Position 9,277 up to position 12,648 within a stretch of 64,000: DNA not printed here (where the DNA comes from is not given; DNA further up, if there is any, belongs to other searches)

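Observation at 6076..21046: Tightly packed operon of four giant T9SS-cargo proteins (1808 + 1068 + 1023 + 1109 aa)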

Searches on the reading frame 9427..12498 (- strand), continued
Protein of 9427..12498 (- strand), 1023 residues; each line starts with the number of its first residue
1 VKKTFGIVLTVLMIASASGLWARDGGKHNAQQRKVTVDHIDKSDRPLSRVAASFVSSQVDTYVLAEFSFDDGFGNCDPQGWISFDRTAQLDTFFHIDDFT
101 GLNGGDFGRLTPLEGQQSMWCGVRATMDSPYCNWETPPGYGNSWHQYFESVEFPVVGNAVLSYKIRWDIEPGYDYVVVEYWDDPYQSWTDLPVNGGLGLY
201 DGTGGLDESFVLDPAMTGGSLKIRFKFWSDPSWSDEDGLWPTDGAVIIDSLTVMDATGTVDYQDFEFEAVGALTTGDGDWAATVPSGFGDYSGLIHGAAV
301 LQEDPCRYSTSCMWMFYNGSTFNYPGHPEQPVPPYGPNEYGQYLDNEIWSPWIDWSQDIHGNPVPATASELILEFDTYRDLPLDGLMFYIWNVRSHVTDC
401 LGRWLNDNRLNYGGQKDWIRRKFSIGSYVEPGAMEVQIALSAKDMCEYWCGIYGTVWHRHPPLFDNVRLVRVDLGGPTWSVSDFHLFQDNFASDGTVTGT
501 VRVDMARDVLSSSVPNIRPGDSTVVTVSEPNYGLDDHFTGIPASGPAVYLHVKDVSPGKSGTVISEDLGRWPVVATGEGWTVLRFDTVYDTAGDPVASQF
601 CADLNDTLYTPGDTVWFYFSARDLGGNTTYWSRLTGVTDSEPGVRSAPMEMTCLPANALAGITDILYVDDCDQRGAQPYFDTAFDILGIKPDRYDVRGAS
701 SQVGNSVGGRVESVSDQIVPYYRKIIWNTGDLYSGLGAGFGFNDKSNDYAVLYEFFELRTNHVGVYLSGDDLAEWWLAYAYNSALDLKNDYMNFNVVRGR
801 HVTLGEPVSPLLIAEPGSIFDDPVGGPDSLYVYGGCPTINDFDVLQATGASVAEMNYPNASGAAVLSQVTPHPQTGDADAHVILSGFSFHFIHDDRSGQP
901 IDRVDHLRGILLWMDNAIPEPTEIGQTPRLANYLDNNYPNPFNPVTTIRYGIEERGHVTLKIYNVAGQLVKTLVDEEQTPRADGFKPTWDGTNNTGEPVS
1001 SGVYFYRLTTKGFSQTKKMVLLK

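Call 21: find_encoding_contigs(protein=P0058, flank=10000, max_places=2)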
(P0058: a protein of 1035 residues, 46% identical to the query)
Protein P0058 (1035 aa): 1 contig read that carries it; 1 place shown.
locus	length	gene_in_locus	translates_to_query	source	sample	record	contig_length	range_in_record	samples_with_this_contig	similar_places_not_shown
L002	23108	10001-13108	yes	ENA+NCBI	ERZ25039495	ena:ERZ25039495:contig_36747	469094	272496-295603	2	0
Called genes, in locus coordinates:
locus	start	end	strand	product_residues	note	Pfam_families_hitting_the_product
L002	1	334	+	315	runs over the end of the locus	PF00551:Formyl_trans_N, PF02911:Formyl_trans_C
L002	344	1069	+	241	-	PF03793:PASTA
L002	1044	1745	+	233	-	PF00834:Ribul_P_3_epim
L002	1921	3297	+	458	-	PF02881:SRP54_N, PF13191:AAA_16 (weak), PF13401:AAA_22 (weak), PF00448:SRP54, PF01656:CbiA (weak), PF03029:ATP_bind_1 (weak), PF02978:SRP_SPB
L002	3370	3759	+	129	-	PF00886:Ribosomal_S16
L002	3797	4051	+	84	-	PF13083:KH_KhpA-B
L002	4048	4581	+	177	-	PF01782:RimM, PF05239:PRC (weak), PF24986:PRC_RimM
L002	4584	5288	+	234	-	PF01746:tRNA_m1G_MT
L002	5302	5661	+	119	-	PF01245:Ribosomal_L19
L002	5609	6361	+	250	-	PF01351:RNase_HII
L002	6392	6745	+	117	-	PF02021:UPF0102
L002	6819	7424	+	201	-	-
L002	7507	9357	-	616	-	PF25199:nSTAND_NTPase5 (faint), PF05157:MshEN, PF13604:AAA_30 (faint), PF00437:T2SSE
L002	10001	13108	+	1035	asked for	PF13860:FlgD_ig, PF18962:Por_Secre_tail (weak)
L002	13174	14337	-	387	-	PF12833:HTH_18, PF00165:HTH_AraC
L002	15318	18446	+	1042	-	PF13860:FlgD_ig, PF18962:Por_Secre_tail (weak)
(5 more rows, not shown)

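Call 25: search_protein_representatives(protein=window:9709-12429:-)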
Query: 907 residues. Proteins with E-value up to 0.001 (for the whole library): 882; up to 1e-10: 680; up to 1e-30: 384. The best 150 are listed.
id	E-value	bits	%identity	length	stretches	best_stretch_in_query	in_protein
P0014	1.6e-287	973.2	53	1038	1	19-899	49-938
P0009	1.9e-276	936.5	56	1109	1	3-907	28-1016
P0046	8.8e-245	831.7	49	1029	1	19-897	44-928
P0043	3.0e-239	813.4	48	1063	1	19-906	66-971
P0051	1.6e-238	810.9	48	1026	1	34-899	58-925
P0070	6.3e-228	775.9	49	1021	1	20-902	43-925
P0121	1.3e-227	774.8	48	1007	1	15-892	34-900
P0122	8.6e-209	712.5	48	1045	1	21-899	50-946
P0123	1.2e-203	695.6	47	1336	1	33-892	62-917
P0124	1.9e-199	681.6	51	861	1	18-826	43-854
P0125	9.3e-199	679.3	51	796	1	22-739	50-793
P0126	1.1e-197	675.8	47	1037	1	24-895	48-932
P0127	4.2e-192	657.3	47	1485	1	30-905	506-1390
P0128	1.6e-191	655.4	48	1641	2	229-891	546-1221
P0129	2.5e-190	651.5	45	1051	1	21-899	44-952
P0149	6.0e-164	564.1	42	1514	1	33-891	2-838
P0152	5.2e-156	537.8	49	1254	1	232-893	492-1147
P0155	2.0e-153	529.3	44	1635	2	235-897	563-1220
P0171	1.2e-145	503.5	39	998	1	35-901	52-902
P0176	7.2e-136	471.2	38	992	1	26-906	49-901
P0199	6.8e-119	415.0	44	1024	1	247-903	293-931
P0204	1.4e-115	404.0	38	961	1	49-901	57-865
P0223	2.6e-104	366.7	48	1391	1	37-449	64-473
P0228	3.6e-103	362.9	48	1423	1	36-456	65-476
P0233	1.0e-101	358.1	47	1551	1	30-453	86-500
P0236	1.1e-100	354.7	49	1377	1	34-448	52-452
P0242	2.8e-97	343.4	43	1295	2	11-524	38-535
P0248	1.9e-94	334.0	45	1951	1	39-450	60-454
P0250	7.5e-93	328.8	44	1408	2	28-458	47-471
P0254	7.1e-92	325.5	35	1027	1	32-893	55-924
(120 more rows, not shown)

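Call 29: predict_structure(alignment_id=A1)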
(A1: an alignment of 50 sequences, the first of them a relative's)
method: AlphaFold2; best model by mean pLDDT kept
length: 1023 residues; sequences in the alignment: 50
mean_pLDDT: 84.2   pTM: 0.68
mean pLDDT of the five models: 84.2, 83.4, 82.9, 81.8, 80.4
residues with pLDDT >= 90: 454; 70-90: 449; 50-70: 69; < 50: 51
segments of 3 or more residues with pLDDT < 50: 1-3, 19-58, 923-929
pLDDT, mean of each block of 10 residues (from residue 1): 66 61 33 28 36 36 92 91 94 95 87 96 90 89 95 93 96 94 90 93 95 88 95 85 92 95 96 96 94 93 83 94 87 88 94 93 83 90 82 91 85 79 84 92 88 71 92 81 88 91 89 78 88 87 91 83 91 91 92 82 93 94 89 79 85 92 91 76 86 85 81 94 91 57 75 92 91 82 89 92 87 91 82 73 92 92 94 81 93 74 89 83 48 73 76 69 84 77 83 86 84 75 70
secondary structure, 60 per line:
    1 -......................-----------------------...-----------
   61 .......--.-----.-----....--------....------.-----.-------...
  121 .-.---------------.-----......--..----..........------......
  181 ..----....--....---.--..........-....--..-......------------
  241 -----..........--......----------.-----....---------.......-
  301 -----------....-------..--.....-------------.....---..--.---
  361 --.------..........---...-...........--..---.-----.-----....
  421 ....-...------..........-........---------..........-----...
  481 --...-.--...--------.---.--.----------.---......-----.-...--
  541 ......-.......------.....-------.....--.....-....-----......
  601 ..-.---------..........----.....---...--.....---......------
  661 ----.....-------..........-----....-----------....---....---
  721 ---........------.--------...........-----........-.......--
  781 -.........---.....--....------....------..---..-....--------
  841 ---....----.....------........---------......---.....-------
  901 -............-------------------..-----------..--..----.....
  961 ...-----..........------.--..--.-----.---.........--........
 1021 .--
elements in order (helices of 4 or more, strands of 3 or more residues): H2-23 E61-67 E82-85 E94-97 E118-121 E145-150 E159-168 E175-182 E187-190 H193-196 E203-212 H214-217 E223-228 E246-255 E258-263 E280-283 E293-296 E312-315 E327-331 E345-349 E370-379 E387-397 E417-424 E435-444 H446-453 E463-472 E478-480 E490-492 E523-528 E536-538 E541-546 E548-554 H561-564 E573-577 E580-584 E586-589 E595-602 E614-623 E628-632 E636-638 H641-645 E649-654 E665-669 H677-686 E692-695 H707-710 H714-717 E724-731 H748-757 E763-770 H772-778 H782-790 E794-798 H801-804 E811-814 E829-832 E844-847 E852-856 E863-870 E880-885 H902-913 E956-963 E969-978 E1002-1010 E1013-1021

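Call 32: find_encoding_contigs(protein=P0003, flank=10000, max_places=2)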
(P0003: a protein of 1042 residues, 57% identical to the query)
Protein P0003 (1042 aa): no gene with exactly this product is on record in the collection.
